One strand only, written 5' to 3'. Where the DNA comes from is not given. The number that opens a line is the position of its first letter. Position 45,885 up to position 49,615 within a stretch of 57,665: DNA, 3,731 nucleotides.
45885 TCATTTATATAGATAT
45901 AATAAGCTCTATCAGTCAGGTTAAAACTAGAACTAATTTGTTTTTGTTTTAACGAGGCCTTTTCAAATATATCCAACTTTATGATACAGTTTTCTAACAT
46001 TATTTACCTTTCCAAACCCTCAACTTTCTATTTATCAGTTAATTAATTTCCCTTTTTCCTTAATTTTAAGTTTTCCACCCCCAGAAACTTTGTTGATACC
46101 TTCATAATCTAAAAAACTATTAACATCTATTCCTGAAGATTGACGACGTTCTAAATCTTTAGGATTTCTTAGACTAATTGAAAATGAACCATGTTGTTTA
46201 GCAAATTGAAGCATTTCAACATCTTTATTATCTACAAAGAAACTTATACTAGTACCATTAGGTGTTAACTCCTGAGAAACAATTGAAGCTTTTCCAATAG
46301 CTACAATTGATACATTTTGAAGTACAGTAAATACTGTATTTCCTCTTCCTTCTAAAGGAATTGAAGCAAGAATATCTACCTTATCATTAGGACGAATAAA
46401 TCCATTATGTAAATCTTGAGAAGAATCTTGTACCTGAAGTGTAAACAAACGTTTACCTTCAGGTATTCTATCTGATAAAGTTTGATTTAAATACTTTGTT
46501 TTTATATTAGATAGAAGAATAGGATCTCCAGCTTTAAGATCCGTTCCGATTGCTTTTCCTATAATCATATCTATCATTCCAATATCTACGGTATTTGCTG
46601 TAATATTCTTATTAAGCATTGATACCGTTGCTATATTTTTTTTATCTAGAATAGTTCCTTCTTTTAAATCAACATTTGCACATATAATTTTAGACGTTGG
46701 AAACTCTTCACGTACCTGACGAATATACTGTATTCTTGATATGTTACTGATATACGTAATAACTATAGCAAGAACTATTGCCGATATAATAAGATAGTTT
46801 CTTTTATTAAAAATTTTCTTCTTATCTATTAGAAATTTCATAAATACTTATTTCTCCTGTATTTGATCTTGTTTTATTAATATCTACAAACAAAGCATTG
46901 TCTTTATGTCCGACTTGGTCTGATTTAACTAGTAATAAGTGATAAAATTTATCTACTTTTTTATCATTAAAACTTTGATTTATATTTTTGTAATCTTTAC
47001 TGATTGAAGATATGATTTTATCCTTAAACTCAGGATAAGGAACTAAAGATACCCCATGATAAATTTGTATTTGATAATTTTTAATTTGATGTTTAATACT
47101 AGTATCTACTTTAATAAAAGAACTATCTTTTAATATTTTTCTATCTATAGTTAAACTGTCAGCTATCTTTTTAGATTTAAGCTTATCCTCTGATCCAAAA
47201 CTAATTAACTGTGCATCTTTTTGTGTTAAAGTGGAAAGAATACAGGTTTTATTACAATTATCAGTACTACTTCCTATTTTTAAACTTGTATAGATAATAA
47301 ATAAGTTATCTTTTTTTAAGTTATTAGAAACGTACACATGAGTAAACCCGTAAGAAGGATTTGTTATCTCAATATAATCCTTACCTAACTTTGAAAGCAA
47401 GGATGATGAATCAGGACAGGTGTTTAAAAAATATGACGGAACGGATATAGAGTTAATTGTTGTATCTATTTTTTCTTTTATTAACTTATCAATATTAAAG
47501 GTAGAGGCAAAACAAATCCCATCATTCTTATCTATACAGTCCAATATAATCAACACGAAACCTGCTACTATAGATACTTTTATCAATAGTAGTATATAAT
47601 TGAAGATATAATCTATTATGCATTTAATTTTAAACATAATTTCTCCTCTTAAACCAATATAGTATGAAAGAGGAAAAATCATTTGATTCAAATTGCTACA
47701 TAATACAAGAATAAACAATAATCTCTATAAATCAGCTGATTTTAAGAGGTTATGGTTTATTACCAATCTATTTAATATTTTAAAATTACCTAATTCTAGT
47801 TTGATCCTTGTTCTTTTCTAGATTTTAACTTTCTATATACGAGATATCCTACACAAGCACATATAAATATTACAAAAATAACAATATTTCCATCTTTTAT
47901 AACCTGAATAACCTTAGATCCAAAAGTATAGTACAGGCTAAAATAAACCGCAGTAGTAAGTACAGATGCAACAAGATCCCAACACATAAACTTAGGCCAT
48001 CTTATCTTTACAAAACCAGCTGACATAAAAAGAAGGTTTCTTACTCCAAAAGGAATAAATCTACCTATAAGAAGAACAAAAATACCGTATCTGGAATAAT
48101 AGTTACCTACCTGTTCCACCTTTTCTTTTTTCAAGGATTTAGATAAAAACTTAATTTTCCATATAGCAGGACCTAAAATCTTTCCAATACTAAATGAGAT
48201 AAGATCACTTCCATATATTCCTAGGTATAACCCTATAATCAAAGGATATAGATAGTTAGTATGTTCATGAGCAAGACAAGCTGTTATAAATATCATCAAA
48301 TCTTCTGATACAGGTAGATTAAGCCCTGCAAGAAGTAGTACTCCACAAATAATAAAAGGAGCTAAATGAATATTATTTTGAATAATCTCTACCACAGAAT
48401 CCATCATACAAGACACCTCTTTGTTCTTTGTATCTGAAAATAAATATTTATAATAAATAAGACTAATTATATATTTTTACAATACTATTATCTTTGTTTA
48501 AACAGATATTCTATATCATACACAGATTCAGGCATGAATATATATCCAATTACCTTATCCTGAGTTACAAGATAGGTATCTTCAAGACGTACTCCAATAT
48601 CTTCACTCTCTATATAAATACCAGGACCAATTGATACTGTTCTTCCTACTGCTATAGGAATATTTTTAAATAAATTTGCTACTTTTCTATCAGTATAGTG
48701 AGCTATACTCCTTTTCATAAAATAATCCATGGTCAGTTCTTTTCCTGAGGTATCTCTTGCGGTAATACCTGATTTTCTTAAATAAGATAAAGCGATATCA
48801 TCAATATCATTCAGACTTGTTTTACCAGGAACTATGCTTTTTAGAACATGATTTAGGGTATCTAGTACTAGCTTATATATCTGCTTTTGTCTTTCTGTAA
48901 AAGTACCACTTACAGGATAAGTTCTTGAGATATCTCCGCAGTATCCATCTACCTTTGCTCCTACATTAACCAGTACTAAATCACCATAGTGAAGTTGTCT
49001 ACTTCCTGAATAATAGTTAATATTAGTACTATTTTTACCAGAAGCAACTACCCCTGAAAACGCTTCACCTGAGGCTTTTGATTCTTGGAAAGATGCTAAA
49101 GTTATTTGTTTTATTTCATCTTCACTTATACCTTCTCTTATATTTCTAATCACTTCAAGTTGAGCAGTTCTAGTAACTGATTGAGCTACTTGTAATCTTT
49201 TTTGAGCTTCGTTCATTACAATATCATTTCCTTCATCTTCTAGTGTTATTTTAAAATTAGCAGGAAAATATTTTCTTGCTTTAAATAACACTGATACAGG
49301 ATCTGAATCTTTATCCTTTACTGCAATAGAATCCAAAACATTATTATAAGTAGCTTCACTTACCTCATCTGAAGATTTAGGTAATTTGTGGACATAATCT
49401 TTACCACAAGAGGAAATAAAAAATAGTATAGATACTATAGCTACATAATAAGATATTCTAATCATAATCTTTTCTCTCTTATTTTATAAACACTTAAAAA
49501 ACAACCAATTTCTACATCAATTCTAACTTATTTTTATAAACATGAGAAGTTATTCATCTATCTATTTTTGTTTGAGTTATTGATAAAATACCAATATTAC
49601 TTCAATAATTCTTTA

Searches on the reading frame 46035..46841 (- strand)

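Call 17: search_protein_families(library=pfam, proteins=[window:46035-46841:-], max_evalue=0.001)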
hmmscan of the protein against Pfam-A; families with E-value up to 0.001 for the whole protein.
window:46035-46841:- (268 aa): 2 families
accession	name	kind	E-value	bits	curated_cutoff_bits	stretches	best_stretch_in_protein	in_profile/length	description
PF16976.10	RcpC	-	5.1e-12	46.2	28.8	1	121-225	2-114/114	Flp pilus assembly protein RcpC/CpaB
PF08666.17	SAF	-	7e-07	30.1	21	1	55-114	6-63/63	SAF domain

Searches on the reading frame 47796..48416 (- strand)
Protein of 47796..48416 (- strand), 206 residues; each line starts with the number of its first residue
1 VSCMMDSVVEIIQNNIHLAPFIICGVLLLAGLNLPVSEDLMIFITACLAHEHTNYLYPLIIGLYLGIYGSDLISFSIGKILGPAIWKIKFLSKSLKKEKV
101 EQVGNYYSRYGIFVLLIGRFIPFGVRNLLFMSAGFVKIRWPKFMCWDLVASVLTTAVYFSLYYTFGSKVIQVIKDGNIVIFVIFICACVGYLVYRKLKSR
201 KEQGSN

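Call 17: search_protein_families(library=pfam, proteins=[window:47796-48416:-], max_evalue=0.001)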
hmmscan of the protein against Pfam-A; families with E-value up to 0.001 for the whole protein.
window:47796-48416:- (206 aa): 1 family
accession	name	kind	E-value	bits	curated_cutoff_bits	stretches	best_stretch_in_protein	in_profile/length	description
PF09335.16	VTT_dom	-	5.2e-13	50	33.9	1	57-162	17-121/123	VTT domain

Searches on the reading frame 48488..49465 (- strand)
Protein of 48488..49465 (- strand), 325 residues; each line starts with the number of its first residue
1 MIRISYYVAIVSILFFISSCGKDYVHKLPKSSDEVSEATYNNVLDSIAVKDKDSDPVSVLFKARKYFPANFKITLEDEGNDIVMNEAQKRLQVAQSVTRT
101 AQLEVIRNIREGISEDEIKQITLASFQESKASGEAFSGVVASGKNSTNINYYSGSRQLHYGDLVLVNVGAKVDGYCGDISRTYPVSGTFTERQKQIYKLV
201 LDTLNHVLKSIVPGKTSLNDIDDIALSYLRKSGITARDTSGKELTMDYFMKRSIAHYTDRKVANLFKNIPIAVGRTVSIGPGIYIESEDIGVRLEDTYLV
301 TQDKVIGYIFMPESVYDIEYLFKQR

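Call 17: search_protein_families(library=pfam, proteins=[window:48488-49465:-], max_evalue=0.001)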
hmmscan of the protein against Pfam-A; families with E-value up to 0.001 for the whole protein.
window:48488-49465:- (325 aa): 1 family
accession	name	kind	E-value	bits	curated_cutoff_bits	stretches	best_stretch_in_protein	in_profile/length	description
PF00557.29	Peptidase_M24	-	1.6e-40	139.5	23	1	90-302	2-208/208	Metallopeptidase family M24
